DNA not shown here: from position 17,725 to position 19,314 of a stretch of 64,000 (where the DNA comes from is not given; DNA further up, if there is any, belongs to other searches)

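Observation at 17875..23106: Coupled operon: Tat-exported GH109-like enzyme, SSF symporter, nucleotidyltransferase, GHMP anomeric kinase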

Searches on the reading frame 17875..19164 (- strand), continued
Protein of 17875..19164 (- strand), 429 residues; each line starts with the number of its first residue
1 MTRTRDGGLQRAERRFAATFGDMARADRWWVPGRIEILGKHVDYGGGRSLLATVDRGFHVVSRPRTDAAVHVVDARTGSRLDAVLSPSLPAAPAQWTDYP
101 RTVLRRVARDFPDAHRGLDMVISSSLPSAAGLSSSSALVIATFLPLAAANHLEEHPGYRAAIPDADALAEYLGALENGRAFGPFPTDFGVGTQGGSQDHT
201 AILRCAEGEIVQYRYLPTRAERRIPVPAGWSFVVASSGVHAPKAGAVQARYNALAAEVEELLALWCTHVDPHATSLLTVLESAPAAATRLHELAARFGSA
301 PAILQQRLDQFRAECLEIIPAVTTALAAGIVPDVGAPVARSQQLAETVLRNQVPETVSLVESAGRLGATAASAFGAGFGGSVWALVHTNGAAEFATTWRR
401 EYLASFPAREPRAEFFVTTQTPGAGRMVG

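Call 73: list_cluster_members(proteins=[window:17875-19164:-, window:19161-19973:-, window:19970-21742:-, window:21739-23106:-])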
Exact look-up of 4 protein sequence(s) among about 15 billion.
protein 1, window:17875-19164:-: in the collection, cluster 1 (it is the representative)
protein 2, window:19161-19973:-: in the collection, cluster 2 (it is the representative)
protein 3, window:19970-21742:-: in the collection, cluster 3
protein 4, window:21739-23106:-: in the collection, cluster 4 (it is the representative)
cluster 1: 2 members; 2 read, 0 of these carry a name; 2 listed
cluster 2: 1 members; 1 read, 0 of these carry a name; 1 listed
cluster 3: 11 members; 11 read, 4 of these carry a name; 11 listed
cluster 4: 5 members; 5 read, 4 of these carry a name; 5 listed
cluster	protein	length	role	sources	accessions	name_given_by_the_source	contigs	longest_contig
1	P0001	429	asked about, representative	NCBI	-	-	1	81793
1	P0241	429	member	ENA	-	-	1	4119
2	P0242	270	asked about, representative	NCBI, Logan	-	-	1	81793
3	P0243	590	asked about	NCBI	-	-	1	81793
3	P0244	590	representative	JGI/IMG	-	-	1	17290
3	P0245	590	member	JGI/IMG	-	Na+/proline symporter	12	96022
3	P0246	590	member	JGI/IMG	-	Na+/proline symporter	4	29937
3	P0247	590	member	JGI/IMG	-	Na+/proline symporter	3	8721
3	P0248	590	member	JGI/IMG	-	Na+/proline symporter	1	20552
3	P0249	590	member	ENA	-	-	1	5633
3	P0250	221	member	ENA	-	-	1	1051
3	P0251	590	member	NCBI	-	-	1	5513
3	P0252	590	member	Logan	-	-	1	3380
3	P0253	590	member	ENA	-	-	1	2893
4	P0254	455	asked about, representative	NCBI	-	-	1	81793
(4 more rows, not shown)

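Call 80: search_protein_representatives(alignment_id=A1)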
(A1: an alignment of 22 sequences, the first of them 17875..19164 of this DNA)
Query: 22 sequences, 431 profile positions. Proteins with E-value up to 0.001 (for the whole library): 10448; up to 1e-10: 5208; up to 1e-30: 922. The best 150 are listed.
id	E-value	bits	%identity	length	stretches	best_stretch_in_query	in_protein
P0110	9.8e-206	699.9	-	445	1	1-430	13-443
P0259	2.2e-154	530.7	-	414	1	22-429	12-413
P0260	2.2e-153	527.4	-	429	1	24-429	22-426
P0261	1.5e-150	518.1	-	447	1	28-427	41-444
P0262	1.5e-150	518.1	-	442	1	7-429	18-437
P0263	1.9e-149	514.4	-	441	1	2-430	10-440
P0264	1.3e-147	508.4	-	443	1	26-429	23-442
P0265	1.8e-146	504.6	-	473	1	3-429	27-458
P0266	5.1e-146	503.2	-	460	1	21-428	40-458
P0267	3.9e-145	500.3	-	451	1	27-429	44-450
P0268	2.3e-144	497.7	-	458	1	7-430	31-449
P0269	4.2e-144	496.9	-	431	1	2-427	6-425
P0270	1.2e-143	495.3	-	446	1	31-428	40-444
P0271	2.6e-141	487.7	-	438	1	9-429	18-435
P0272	3.3e-141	487.3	-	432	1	24-425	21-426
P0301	3.5e-131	454.3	-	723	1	32-430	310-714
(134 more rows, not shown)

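Call 82: find_encoding_contigs(protein=P0301, flank=6000, max_places=4)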
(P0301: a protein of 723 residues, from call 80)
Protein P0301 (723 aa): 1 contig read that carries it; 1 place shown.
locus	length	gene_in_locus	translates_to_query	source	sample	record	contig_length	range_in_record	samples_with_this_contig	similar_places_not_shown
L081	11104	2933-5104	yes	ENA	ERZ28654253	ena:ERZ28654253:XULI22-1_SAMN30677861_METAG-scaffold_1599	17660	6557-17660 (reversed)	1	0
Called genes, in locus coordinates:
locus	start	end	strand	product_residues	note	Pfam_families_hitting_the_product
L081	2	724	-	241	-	?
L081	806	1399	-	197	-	PF05685:Uma2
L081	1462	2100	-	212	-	-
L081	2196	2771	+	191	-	-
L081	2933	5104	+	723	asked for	PF00483:NTP_transferase, PF12804:NTP_transf_3, PF10509:GalKase_gal_bdg (weak), PF00288:GHMP_kinases_N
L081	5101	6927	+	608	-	PF00474:SSF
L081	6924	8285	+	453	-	PF01408:GFO_IDH_MocA, PF21252:Glyco_hydro_109_C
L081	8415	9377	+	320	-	PF00535:Glycos_transf_2, PF13641:Glyco_tranf_2_3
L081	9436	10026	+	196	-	PF00908:dTDP_sugar_isom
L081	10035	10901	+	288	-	PF00581:Rhodanese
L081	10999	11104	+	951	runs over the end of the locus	PF00069:Pkinase, PF07714:PK_Tyr_Ser-Thr, PF07676:PD40 (weak), PF26549:Tricorn_N, PF07676:PD40, PF26549:Tricorn_N, PF26550:Tricorn_2nd (weak), PF26549:Tricorn_N, +1 more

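Call 86: list_cluster_members(proteins=[P0301])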
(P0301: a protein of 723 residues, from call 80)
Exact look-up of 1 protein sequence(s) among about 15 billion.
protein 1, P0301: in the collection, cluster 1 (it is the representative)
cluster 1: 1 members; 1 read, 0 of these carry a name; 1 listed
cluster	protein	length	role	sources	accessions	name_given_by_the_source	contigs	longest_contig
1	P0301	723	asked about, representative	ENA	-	-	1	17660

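Call 93: find_homologous_proteins(query=P0301, max_evalue=1e-30)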
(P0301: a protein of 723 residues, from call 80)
Query P0301 (723 aa): 2571 proteins with E <= 1e-30 among 8000 candidates; the best 120 are listed.
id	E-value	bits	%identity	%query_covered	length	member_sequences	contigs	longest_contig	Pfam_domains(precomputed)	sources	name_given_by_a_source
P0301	0.0e+0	1564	100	100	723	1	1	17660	PF10509.16,PF00483.30,PF00288.33,PF12804.14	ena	-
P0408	1.2e-157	545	50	58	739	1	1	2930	PF10509.16,PF00483.30,PF00288.33,PF08544.19,PF12804.14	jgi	jgi:galactokinase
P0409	6.2e-154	532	52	56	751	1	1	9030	PF10509.16,PF00483.30,PF00288.33,PF08544.19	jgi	jgi:galactokinase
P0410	1.2e-141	492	45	97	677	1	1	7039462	PF10509.16,PF00483.30,PF00288.33,PF08544.19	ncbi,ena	-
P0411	2.3e-140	488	41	97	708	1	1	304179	PF10509.16,PF00483.30,PF00288.33,PF08544.19,PF12804.14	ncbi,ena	-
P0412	2.6e-130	454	54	65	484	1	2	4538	PF10509.16,PF00288.33,PF08544.19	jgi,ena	-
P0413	5.7e-129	450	57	59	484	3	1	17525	PF10509.16,PF00288.33,PF08544.19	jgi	jgi:galactokinase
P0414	4.6e-128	447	57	59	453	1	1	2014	PF10509.16,PF00288.33,PF08544.19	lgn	-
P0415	4.7e-127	444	56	58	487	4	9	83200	PF10509.16,PF00288.33,PF08544.19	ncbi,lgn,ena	-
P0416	3.2e-125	438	57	56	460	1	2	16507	PF10509.16,PF00288.33,PF08544.19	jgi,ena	jgi:galactokinase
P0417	4.8e-125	437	57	56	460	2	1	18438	PF10509.16,PF00288.33,PF08544.19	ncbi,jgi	ncbi:MAG TPA: galactokinase family protein [Longimicrobiales bacterium]|jgi:galactokinase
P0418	1.2e-124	436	44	78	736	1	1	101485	PF10509.16,PF00483.30,PF00288.33,PF12804.14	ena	-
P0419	1.7e-122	429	53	59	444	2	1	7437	PF10509.16,PF00288.33,PF08544.19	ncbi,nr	ncbi:MAG TPA: galactokinase family protein [Gemmatimonadaceae bacterium]|nr:galactokinase family pro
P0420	2.9e-122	428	54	59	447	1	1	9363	PF10509.16,PF00288.33,PF08544.19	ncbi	ncbi:MAG TPA: galactokinase family protein [Gemmatimonadaceae bacterium]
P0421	5.1e-122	427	58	54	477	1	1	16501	PF10509.16,PF00288.33,PF08544.19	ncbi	-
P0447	2.7e-117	411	41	98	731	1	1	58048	PF10509.16,PF00483.30,PF00288.33,PF08544.19,PF12804.14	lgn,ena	-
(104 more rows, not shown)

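Call 94: find_encoding_contigs(protein=P0410, flank=8000, max_places=2)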
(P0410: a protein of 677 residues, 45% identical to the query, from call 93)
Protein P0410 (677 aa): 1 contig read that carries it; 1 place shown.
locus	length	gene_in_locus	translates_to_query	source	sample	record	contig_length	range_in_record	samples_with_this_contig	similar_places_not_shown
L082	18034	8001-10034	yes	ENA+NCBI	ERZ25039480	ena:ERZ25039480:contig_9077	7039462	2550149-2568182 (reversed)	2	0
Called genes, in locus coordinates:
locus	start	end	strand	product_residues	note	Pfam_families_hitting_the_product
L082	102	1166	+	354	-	-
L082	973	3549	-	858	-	-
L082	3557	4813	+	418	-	PF08326:ACC_central (weak), PF01039:Carboxyl_trans (weak)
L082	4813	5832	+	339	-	PF01039:Carboxyl_trans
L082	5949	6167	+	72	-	-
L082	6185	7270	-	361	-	PF03308:MeaB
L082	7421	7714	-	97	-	-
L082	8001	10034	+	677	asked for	PF00483:NTP_transferase, PF10509:GalKase_gal_bdg, PF00288:GHMP_kinases_N (weak), PF08544:GHMP_kinases_C (weak)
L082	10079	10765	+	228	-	PF04366:Ysc84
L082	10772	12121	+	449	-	PF02878:PGM_PMM_I, PF02879:PGM_PMM_II, PF02880:PGM_PMM_III, PF00408:PGM_PMM_IV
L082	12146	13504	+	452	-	PF02878:PGM_PMM_I, PF02879:PGM_PMM_II, PF02880:PGM_PMM_III, PF00408:PGM_PMM_IV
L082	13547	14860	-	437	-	PF02353:CMAS, PF13489:Methyltransf_23, PF08241:Methyltransf_11, PF08242:Methyltransf_12, PF13649:Methyltransf_25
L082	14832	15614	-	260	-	PF07103:DUF1365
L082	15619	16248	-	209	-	-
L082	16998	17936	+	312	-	PF00376:MerR (weak), PF13411:MerR_1, PF02607:B12-binding_2 (weak), PF02310:B12-binding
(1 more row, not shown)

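Call 95: find_encoding_contigs(protein=P0411, flank=8000, max_places=2)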
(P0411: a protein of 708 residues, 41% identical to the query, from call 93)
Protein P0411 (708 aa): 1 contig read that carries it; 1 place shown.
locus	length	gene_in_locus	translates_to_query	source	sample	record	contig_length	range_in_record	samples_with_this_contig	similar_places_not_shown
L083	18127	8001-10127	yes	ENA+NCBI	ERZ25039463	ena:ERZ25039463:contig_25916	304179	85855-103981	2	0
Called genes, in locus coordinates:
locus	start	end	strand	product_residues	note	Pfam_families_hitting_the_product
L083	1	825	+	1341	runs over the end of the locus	PF13620:CarboxypepD_reg, PF13715:CarbopepD_reg_2 (weak), PF17210:SdrD_B, PF22904:NOMO1-like_2nd (weak), PF17802:SpaA (faint), PF25183:OMP_b-brl_4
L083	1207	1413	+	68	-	-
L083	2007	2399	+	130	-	-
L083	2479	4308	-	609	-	PF01301:Glyco_hydro_35, PF02449:Glyco_hydro_42, PF13364:BetaGal_ABD2 (faint), PF21317:BetaGal_ABD_1, PF21467:BetaGal_gal-bd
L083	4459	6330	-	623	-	-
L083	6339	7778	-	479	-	PF00474:SSF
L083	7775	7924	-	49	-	-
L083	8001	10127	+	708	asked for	PF00483:NTP_transferase, PF12804:NTP_transf_3 (weak), PF10509:GalKase_gal_bdg, PF00288:GHMP_kinases_N (weak), PF08544:GHMP_kinases_C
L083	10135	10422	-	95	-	-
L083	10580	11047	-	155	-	PF01750:HycI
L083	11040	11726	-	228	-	PF01292:Ni_hydr_CYTB, PF14358:DUF4405 (weak)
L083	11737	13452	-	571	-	PF27537:HoxH (faint), PF00374:NiFeSe_Hases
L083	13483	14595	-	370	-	PF01058:Oxidored_q6, PF14720:NiFe_hyd_SSU_C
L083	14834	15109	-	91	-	PF01740:STAS, PF13466:STAS_2 (weak)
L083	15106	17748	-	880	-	PF00171:Aldedh, PF13685:Fe-ADH_2 (faint), PF00465:Fe-ADH, PF25137:ADH_Fe_C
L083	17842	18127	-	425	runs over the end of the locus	PF04055:Radical_SAM, PF13186:SPASM (weak)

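Call 96: find_encoding_contigs(protein=P0447, flank=8000, max_places=2)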
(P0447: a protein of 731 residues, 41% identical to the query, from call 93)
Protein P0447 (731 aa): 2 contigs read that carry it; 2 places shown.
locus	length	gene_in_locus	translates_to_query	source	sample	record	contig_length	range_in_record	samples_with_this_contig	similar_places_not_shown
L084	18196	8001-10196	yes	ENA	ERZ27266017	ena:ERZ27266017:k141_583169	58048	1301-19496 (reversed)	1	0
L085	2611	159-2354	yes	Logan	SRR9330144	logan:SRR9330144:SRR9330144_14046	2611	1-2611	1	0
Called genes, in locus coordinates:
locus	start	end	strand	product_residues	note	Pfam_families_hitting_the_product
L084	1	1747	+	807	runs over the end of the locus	PF09937:DUF2169, PF00805:Pentapeptide, PF13576:Pentapeptide_3 (faint), PF00805:Pentapeptide, PF13599:Pentapeptide_4 (weak), PF00805:Pentapeptide (weak)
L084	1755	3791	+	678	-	-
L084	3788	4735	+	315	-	PF12059:DUF3540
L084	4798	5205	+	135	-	PF13665:Tox-PAAR-like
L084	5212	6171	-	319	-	PF21672:COMM_HN (weak)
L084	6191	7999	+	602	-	PF00474:SSF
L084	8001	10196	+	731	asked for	PF00483:NTP_transferase, PF12804:NTP_transf_3, PF10509:GalKase_gal_bdg, PF00288:GHMP_kinases_N (weak), PF08544:GHMP_kinases_C (weak)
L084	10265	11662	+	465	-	PF01408:GFO_IDH_MocA, PF22725:GFO_IDH_MocA_C3 (faint), PF02894:GFO_IDH_MocA_C (weak)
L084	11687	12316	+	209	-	-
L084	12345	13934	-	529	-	PF00246:Peptidase_M14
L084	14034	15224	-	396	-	PF22660:RS_preATP-grasp-like, PF02222:ATP-grasp, PF02786:CPSase_L_D2 (weak), PF21244:PurT_C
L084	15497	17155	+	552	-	PF00246:Peptidase_M14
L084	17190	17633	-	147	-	PF00571:CBS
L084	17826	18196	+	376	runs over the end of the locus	PF00106:adh_short, PF08659:KR (weak), PF13561:adh_short_C2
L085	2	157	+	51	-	?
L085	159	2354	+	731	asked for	PF00483:NTP_transferase, PF12804:NTP_transf_3, PF10509:GalKase_gal_bdg, PF00288:GHMP_kinases_N (weak), PF08544:GHMP_kinases_C (weak)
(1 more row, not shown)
